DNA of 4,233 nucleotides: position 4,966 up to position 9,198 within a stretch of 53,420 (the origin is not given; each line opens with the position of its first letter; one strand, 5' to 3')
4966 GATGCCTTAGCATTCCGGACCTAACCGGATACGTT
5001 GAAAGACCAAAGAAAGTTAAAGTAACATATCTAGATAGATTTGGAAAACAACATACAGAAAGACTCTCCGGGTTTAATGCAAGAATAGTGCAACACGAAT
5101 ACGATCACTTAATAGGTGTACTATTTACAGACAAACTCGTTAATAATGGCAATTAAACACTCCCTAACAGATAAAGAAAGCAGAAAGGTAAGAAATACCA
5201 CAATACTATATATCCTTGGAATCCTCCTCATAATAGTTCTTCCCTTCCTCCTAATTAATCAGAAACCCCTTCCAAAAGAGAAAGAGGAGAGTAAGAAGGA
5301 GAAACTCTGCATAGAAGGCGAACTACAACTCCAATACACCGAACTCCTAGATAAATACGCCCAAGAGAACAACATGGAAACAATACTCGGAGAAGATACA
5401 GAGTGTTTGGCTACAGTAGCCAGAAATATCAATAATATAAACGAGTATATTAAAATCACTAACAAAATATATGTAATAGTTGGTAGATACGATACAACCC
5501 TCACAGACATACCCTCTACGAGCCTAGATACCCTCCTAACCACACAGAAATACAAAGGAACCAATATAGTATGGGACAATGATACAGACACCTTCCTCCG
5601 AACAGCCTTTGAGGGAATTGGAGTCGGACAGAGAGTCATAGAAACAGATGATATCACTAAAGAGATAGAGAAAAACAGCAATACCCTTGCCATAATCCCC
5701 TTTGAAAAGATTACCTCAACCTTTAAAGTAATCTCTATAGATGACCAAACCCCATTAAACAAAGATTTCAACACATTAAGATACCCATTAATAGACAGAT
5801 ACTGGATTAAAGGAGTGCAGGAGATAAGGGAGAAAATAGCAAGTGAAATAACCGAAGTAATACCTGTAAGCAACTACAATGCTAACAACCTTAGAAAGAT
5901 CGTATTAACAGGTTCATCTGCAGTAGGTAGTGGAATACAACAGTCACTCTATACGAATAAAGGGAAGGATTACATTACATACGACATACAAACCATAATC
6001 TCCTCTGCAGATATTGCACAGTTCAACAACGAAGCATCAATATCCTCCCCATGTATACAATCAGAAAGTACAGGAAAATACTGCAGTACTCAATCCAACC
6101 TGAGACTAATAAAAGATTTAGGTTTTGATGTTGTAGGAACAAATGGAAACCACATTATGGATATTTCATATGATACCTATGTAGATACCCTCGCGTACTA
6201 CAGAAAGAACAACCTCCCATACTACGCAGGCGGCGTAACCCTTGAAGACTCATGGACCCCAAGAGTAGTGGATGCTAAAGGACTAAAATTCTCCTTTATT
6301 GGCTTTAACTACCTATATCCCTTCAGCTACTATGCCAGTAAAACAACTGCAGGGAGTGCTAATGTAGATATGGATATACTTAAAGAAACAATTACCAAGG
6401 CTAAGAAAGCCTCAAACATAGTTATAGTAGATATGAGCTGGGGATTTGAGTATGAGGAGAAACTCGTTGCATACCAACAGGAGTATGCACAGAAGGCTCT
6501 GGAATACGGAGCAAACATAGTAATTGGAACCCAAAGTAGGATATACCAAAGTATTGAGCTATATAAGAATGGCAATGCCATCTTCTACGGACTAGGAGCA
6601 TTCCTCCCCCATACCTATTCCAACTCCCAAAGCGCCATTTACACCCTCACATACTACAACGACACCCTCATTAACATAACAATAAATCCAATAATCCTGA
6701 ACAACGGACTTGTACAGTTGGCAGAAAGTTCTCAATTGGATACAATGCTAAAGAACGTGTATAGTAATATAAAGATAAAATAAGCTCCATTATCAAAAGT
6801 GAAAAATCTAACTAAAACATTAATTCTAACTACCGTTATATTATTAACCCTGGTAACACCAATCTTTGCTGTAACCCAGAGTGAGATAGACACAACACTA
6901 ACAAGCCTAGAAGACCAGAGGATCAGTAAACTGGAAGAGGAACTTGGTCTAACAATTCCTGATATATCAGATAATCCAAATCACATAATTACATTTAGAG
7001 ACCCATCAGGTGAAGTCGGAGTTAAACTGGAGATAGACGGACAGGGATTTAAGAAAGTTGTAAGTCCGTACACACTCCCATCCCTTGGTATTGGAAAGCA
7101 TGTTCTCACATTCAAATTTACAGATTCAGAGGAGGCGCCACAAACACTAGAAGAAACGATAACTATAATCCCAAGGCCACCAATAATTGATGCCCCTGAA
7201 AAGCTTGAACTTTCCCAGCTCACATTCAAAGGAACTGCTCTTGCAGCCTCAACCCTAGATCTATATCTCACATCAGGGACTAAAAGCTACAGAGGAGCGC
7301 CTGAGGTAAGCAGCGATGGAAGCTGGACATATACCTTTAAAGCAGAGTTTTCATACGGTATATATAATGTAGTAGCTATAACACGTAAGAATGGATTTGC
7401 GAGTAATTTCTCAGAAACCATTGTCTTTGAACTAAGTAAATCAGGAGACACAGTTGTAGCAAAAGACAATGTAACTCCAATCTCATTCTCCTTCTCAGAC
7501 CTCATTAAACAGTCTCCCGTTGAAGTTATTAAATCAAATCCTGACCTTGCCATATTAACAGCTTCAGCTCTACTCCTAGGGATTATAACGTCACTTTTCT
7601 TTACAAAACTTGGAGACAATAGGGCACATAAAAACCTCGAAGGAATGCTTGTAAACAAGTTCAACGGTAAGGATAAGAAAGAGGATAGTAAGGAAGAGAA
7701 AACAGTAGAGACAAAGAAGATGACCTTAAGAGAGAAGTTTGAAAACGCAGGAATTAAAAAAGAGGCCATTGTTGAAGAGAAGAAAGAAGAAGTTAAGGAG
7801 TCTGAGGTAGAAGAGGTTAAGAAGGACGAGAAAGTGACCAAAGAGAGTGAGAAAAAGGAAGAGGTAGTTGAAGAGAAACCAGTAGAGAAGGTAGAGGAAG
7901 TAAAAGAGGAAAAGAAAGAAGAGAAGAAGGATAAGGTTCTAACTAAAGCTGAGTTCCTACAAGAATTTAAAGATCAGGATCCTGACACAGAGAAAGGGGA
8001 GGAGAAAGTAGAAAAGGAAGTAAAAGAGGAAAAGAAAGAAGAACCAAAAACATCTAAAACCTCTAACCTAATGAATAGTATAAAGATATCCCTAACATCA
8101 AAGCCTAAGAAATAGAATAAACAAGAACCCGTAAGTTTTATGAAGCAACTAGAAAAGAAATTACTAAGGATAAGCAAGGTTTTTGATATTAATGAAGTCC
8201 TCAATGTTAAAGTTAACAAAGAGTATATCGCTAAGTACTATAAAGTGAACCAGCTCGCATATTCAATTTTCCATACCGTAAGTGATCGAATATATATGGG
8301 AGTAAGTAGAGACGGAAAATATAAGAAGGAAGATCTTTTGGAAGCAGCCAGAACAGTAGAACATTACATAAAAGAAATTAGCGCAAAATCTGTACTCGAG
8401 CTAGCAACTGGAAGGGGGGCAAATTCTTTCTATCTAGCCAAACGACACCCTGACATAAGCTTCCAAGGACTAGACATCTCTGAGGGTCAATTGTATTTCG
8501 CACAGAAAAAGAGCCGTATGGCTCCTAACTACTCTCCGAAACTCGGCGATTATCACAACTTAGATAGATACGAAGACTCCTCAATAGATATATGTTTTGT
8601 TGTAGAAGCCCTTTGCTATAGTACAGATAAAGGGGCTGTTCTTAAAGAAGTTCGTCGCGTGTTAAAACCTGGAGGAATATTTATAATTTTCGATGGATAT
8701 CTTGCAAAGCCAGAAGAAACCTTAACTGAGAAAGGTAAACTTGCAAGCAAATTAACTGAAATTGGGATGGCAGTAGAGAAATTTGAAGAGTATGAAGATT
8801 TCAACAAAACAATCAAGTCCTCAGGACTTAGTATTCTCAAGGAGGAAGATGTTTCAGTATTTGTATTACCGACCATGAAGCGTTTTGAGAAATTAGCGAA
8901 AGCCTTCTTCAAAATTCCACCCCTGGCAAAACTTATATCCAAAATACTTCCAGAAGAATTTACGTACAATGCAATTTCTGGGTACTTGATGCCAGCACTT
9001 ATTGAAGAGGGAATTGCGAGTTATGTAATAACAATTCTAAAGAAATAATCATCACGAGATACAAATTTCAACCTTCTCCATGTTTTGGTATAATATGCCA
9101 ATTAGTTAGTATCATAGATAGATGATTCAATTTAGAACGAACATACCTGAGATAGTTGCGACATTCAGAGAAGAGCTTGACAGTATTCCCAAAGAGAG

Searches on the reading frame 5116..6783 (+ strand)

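Call 64: search_protein_families(library=pfam, proteins=[window:5116-6783:+], max_evalue=0.00001)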
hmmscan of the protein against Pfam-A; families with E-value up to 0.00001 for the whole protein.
window:5116-6783:+ (555 aa): 1 family
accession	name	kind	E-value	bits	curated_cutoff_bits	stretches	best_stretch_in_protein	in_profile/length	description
PF09587.15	PGA_cap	-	4.1e-38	131.8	27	1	261-497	1-252/255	Bacterial capsule synthesis protein PGA_cap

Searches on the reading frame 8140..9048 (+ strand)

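Call 64: search_protein_families(library=pfam, proteins=[window:8140-9048:+], max_evalue=0.00001)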
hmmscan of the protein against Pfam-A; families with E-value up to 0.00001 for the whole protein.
window:8140-9048:+ (302 aa): 5 families
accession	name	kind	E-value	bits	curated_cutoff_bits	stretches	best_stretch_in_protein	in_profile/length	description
PF13847.12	Methyltransf_31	-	9e-18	64.8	27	1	81-196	3-123/145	Methyltransferase domain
PF08241.18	Methyltransf_11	-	3.2e-17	63.4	21.2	1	86-183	1-95/95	Methyltransferase domain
PF13649.12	Methyltransf_25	-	3.2e-16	60.3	27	1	85-179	1-97/97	Methyltransferase domain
PF08242.18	Methyltransf_12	-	5e-12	46.8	30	1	86-181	1-98/98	Methyltransferase domain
PF01209.24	Ubie_methyltran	-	1.8e-08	34.4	20.1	1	74-185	40-153/233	ubiE/COQ5 methyltransferase family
